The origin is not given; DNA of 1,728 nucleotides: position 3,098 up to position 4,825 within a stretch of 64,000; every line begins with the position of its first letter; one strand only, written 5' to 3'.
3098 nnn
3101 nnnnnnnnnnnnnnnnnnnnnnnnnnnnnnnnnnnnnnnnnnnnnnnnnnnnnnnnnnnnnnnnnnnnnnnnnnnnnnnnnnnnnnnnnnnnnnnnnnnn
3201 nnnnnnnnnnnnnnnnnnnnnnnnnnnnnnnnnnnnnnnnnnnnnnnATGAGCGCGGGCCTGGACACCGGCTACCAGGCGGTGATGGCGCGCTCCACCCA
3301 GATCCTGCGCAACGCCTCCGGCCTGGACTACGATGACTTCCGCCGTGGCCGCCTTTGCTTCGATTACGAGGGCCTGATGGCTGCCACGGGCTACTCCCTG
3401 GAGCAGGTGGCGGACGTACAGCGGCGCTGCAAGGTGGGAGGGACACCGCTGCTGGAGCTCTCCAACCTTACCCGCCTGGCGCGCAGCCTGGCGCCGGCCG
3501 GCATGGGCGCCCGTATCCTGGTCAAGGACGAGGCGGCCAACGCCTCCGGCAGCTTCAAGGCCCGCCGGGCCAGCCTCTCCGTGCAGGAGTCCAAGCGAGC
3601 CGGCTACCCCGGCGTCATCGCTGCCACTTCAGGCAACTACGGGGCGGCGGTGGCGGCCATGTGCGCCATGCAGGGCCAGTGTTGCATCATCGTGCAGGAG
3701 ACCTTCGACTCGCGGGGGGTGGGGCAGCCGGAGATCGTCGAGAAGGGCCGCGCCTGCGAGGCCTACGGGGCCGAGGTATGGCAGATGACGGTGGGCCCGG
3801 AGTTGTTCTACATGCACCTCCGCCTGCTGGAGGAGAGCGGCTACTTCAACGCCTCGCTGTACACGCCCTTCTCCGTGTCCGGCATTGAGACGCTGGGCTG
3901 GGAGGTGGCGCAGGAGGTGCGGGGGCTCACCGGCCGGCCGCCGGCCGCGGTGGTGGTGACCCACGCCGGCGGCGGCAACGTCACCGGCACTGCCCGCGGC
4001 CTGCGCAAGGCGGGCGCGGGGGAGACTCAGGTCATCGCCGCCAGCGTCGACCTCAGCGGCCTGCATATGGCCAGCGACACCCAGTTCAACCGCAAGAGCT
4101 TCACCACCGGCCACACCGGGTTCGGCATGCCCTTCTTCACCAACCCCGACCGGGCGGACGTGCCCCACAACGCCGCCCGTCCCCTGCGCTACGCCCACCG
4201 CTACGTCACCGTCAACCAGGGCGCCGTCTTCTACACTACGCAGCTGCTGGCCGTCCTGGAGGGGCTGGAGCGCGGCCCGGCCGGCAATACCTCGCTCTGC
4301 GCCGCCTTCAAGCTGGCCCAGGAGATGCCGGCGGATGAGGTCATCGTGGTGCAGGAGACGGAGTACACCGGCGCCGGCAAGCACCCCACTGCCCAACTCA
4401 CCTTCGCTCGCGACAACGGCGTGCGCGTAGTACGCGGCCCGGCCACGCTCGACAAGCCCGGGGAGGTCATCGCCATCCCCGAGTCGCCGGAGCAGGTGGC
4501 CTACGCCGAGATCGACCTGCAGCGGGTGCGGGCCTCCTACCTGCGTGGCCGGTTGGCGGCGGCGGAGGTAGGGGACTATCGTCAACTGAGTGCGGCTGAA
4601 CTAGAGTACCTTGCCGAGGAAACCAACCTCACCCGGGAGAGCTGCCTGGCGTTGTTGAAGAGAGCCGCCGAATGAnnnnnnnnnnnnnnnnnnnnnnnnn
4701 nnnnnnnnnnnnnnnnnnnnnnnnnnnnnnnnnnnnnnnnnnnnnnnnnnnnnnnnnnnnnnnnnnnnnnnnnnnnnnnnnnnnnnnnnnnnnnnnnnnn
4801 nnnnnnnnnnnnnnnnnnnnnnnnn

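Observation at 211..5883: Two-component system in one operon with an orphan ortA-ortB (AKP thiolase) pair and a PLP racemase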

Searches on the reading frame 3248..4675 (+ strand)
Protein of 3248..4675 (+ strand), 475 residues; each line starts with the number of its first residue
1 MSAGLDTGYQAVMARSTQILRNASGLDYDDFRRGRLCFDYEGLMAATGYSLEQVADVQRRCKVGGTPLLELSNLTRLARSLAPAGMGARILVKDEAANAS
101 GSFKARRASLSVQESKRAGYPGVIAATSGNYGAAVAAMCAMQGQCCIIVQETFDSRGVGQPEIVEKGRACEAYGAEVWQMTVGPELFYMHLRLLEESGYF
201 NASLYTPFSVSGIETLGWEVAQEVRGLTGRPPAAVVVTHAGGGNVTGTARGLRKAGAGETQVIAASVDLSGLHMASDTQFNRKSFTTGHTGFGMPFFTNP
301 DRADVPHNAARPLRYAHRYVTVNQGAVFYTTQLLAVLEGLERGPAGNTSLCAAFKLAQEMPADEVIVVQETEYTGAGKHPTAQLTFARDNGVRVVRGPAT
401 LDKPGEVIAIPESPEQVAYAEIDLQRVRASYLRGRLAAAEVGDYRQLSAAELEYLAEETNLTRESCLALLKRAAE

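Call 3: search_protein_families(library=pfam, proteins=[window:3248-4675:+], max_evalue=0.01)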
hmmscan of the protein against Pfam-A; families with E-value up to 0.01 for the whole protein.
window:3248-4675:+ (475 aa): 1 family
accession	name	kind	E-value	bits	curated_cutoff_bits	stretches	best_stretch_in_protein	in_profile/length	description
PF00291.31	PALP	-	7.1e-43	147.5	35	1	63-368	5-291/295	Pyridoxal-phosphate dependent enzyme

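Call 4: search_protein_families(library=ncbifam, proteins=[window:3248-4675:+], max_evalue=0.01)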
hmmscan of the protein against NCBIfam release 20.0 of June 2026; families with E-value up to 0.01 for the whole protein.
window:3248-4675:+ (475 aa): 33 families (the best 25 are shown)
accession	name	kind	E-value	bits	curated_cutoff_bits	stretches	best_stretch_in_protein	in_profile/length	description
NF040741.1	ornith_OrtB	equivalog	5.6e-224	743.8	550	1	8-471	2-462/464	2-amino-4-oxopentanoate thiolase subunit OrtB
NF006050.0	PRK08197.1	equivalog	2.8e-16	59.3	303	1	64-252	79-251/406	threonine synthase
NF004996.0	PRK06381.1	equivalog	4.7e-14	52.1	266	1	64-263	14-199/319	threonine synthase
TIGR01136.1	cysKM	subfamily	9.7e-13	48.1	344.15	1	63-150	5-87/299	cysteine synthase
NF007989.0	PRK10717.1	equivalog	4.8e-12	45.6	387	1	62-154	11-99/334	cysteine synthase A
TIGR01139.1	cysK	equivalog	5.5e-12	45.6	350.95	1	63-150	5-87/298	cysteine synthase A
TIGR01137.1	cysta_beta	equivalog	9.9e-12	44.3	510.25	2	62-151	8-93/457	cystathionine beta-synthase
NF004170.0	PRK05638.1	equivalog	1.8e-11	43.2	421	1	75-253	67-233/442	threonine synthase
NF005292.0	PRK06815.1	equivalog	2.9e-10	39.7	371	1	75-265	22-202/320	threonine/serine dehydratase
NF008735.0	PRK11761.1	equivalog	4.4e-10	39.3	413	1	62-180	9-115/296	cysteine synthase CysM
NF005680.0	PRK07476.1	equivalog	1.6e-09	37.2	413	1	84-268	34-207/326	hydroxyectoine utilization dehydratase EutB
NF006094.0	PRK08246.1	subfamily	2.4e-08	33.7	331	1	87-254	36-191/310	serine/threonine dehydratase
TIGR01138.1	cysM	equivalog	4.1e-08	33.1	394.2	1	63-177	6-108/290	cysteine synthase B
TIGR02991.1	ectoine_eutB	equivalog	4.1e-08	32.5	413.35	1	85-268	31-203/317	hydroxyectoine utilization dehydratase EutB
TIGR01127.1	ilvA_1Cterm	equivalog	4.2e-08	32.6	378.75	1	86-265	13-181/380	threonine ammonia-lyase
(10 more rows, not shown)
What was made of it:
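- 3248..4675 (+): ortB, the PLP-dependent (fold type II) catalytic subunit of 2-amino-4-oxopentanoate thiolase (475 aa). NF040741 744 bits (cut-off 550) and PALP 7e-43 (calls 3-4).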

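Call 6: find_encoding_contigs(protein=window:3248-4675:+, flank=10000, max_places=6)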
Protein window:3248-4675:+ (475 aa): 9 contigs read that carry it; 6 places shown.
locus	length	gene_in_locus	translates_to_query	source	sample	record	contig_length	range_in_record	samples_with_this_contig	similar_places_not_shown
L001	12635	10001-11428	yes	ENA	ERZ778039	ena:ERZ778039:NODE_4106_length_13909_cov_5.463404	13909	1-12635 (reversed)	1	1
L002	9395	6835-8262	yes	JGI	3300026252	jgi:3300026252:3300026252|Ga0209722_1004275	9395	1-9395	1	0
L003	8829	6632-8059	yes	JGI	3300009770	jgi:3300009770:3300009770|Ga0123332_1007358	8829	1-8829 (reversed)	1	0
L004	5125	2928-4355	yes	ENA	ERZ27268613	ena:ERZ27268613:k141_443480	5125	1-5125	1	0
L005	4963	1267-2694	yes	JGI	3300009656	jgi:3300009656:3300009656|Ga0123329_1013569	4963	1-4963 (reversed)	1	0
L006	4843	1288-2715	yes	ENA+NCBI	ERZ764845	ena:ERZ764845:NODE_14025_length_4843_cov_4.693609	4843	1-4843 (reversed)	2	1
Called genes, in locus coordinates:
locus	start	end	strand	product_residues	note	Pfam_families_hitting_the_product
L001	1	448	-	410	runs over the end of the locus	PF00083:Sugar_tr, PF07690:MFS_1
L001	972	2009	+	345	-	-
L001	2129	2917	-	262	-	PF04909:Amidohydro_2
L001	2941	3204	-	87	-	-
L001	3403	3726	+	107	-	PF01266:DAO (weak), PF02254:TrkA_N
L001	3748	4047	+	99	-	-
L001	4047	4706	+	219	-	PF02254:TrkA_N, PF13460:NAD_binding_10 (weak), PF02080:TrkA_C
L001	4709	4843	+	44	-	-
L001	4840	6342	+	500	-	PF02386:TrkH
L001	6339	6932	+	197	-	-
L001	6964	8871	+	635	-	PF12729:4HB_MCP_1 (weak), PF00672:HAMP, PF00989:PAS (weak), PF08448:PAS_4 (weak), PF13188:PAS_8 (weak), PF00512:HisKA, PF02518:HATPase_c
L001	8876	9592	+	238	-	PF00072:Response_reg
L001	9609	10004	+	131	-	PF22010:OrtA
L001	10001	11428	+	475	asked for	PF00291:PALP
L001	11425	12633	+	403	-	PF01168:Ala_racemase_N, PF00842:Ala_racemase_C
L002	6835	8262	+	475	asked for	PF00291:PALP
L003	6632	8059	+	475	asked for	PF00291:PALP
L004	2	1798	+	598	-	?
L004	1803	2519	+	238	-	PF00072:Response_reg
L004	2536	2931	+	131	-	PF22010:OrtA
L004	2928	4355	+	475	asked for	PF00291:PALP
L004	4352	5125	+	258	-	?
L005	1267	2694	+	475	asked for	PF00291:PALP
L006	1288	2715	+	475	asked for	PF00291:PALP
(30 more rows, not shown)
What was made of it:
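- On trk-linked HK / REC-TPR RR module: In this organism the order is TrkA_N-TrkA-TrkH-U197-HK-RR (call 6).
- The same genes are contiguous in this organism (call 6).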

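Call 9: find_homologous_proteins(query=window:3248-4675:+, max_evalue=1e-20)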
Query window:3248-4675:+ (475 aa): 8000 proteins with E <= 1e-20 among 8000 candidates; the best 120 are listed.
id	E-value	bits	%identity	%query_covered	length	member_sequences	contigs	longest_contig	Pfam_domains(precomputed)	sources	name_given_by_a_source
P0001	8.8e-288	973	93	99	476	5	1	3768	PF00291.32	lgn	-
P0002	3.0e-249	846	80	99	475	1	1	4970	PF00291.32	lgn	-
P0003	1.3e-242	824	80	99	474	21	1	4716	PF00291.32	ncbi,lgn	-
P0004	3.1e-242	822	79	99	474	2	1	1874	PF00291.32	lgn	-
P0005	2.1e-238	810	79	99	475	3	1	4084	PF00291.32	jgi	jgi:cysteine synthase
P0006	8.4e-237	805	78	99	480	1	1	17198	PF00291.32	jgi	jgi:2-amino-4-ketopentanoate thiolase beta subunit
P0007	1.1e-236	804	79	96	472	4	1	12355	PF00291.32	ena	-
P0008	8.2e-235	798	78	97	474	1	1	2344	PF00291.32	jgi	jgi:2-amino-4-ketopentanoate thiolase beta subunit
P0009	7.9e-234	795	77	98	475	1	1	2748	PF00291.32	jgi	jgi:cysteine synthase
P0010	9.4e-234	795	76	98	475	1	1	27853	PF00291.32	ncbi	ncbi:MAG: 2-amino-4-oxopentanoate thiolase subunit OrtB [bacterium]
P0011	3.8e-233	793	74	100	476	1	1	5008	PF00291.32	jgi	jgi:cysteine synthase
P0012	2.1e-232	790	76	99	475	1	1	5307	PF00291.32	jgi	jgi:cysteine synthase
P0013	5.6e-232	789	78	97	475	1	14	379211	PF00291.32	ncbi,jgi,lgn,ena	jgi:cysteine synthase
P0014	1.4e-231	787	75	99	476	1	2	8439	PF00291.32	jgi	jgi:2-amino-4-ketopentanoate thiolase beta subunit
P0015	3.7e-231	786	76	97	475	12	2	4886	PF00291.32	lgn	-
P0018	5.9e-229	779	75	98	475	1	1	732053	PF00291.32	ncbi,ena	-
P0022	4.2e-227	773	74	99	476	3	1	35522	PF00291.32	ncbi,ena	-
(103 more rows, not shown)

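Call 10: find_encoding_contigs(protein=P0013, flank=10000, max_places=2)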
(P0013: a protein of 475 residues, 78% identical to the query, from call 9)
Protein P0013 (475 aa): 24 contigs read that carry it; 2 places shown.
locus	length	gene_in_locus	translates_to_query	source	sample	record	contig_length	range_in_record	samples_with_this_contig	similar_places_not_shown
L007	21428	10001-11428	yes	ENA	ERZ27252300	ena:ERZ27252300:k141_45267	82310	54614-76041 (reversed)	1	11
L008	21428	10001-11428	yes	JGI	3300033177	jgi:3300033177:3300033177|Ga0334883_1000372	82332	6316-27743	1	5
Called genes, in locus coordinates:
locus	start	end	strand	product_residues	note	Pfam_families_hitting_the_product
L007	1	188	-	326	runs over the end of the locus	PF13483:Lactamase_B_3, PF12706:Lactamase_B_2, PF13483:Lactamase_B_3 (weak)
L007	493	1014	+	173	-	PF22381:Staph_reg_Sar_Rot (weak), PF01978:TrmB (weak), PF12802:MarR_2, PF01047:MarR, PF09339:HTH_IclR (faint), PF13463:HTH_27 (weak), PF13545:HTH_Crp_2 (weak), PF13412:HTH_24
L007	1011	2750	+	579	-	PF00664:ABC_membrane, PF09818:ABC_ATPase (faint), PF00005:ABC_tran, PF02463:SMC_N (weak)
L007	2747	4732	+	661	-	PF00664:ABC_membrane, PF00005:ABC_tran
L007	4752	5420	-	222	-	PF04199:Cyclase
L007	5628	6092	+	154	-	PF01668:SmpB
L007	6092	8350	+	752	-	PF13549:ATP-grasp_5, PF02629:CoA_binding, PF13380:CoA_binding_2, PF13607:Succ_CoA_lig, PF19045:Ligase_CoA_2 (weak)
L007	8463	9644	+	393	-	PF05222:AlaDh_PNT_N, PF07992:Pyr_redox_2, PF01262:AlaDh_PNT_C, PF02826:2-Hacid_dh_C (weak), PF00070:Pyr_redox (faint)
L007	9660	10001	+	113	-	PF22010:OrtA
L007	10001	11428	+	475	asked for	PF00291:PALP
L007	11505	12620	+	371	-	PF01168:Ala_racemase_N, PF00842:Ala_racemase_C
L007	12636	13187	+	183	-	PF14512:TM1586_NiRdase (faint), PF00881:Nitroreductase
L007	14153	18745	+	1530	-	PF01869:BcrAD_BadFG, PF09989:DUF2229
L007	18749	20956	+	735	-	PF13549:ATP-grasp_5, PF02629:CoA_binding, PF13380:CoA_binding_2, PF13607:Succ_CoA_lig, PF19045:Ligase_CoA_2 (weak)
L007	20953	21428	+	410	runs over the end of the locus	PF02636:Methyltransf_28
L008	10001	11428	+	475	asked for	PF00291:PALP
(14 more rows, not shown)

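Call 11: find_encoding_contigs(protein=P0018, flank=10000, max_places=2)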
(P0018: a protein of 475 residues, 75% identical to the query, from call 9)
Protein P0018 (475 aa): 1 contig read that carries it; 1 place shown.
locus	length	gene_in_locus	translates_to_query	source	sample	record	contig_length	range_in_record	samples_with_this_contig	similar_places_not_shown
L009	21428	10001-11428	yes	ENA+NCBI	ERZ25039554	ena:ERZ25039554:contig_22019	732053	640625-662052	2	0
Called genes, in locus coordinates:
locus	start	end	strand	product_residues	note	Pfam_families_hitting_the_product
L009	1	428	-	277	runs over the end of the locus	-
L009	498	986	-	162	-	PF07366:SnoaL, PF12680:SnoaL_2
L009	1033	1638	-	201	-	-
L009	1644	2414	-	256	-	PF00005:ABC_tran, PF13304:AAA_21 (faint)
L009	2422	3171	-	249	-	PF00005:ABC_tran, PF13304:AAA_21 (faint)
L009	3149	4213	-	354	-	PF02653:BPD_transp_2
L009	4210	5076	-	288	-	PF02653:BPD_transp_2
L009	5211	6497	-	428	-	PF13433:Peripla_BP_5, PF13458:Peripla_BP_6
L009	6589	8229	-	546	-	PF01979:Amidohydro_1 (faint), PF07969:Amidohydro_3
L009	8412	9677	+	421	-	PF02225:PA (weak), PF04389:Peptidase_M28, PF01546:Peptidase_M20 (weak)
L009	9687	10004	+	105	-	PF22010:OrtA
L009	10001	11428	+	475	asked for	PF00291:PALP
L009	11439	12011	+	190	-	PF12844:HTH_19 (faint), PF13443:HTH_26 (faint), PF13560:HTH_31, PF01381:HTH_3, PF07883:Cupin_2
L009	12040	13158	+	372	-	PF01168:Ala_racemase_N, PF00842:Ala_racemase_C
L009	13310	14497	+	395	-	PF07690:MFS_1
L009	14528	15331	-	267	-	-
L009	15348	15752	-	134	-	PF11731:Cdd1 (faint), PF14520:HHH_5, PF14229:DUF4332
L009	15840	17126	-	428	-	PF00999:Na_H_Exchanger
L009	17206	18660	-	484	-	PF00390:malic, PF03949:Malic_M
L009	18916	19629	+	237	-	PF01066:CDP-OH_P_transf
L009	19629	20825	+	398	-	-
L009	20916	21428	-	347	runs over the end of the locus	PF00365:PFK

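Call 12: find_related_loci(query=window:3248-4675:+, collection=metagenome_contigs, flank=10000)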
Query window:3248-4675:+ (475 aa) in metagenome_contigs; peptide patterns used: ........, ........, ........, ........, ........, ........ (x = any residue, [..] = any of these).
170 stretches matched a pattern; 28 encode a relative of the query (tblastn E <= 1e-3); 28 distinct loci.
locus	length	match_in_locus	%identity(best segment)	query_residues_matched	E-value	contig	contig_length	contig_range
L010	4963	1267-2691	100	1-475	0e+0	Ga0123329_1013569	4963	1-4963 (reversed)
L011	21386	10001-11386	78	9-470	0e+0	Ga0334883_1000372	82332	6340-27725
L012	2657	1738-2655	100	1-306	0e+0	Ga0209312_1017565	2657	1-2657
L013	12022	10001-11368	61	6-464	0e+0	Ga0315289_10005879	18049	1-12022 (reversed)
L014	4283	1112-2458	60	9-460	0e+0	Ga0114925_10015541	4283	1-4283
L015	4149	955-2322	61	6-464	0e+0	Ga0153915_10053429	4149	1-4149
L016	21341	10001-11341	58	10-460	0e+0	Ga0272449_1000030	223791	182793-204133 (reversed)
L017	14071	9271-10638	61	6-464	0e+0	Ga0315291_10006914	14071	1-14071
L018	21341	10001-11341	57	10-460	0e+0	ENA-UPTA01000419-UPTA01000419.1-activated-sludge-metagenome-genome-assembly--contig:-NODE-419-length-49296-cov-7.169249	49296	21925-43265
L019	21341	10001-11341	57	10-460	0e+0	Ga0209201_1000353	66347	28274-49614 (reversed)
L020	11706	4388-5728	58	10-460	4e-180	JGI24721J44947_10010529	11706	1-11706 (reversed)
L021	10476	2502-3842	57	10-460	1e-179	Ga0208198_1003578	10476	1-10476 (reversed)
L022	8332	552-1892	57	10-460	1e-179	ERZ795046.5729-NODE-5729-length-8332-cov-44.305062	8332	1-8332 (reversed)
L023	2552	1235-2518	60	10-436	0e+0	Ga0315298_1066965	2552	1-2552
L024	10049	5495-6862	59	6-464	8e-178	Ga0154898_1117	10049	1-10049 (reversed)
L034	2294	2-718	75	232-470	6e-120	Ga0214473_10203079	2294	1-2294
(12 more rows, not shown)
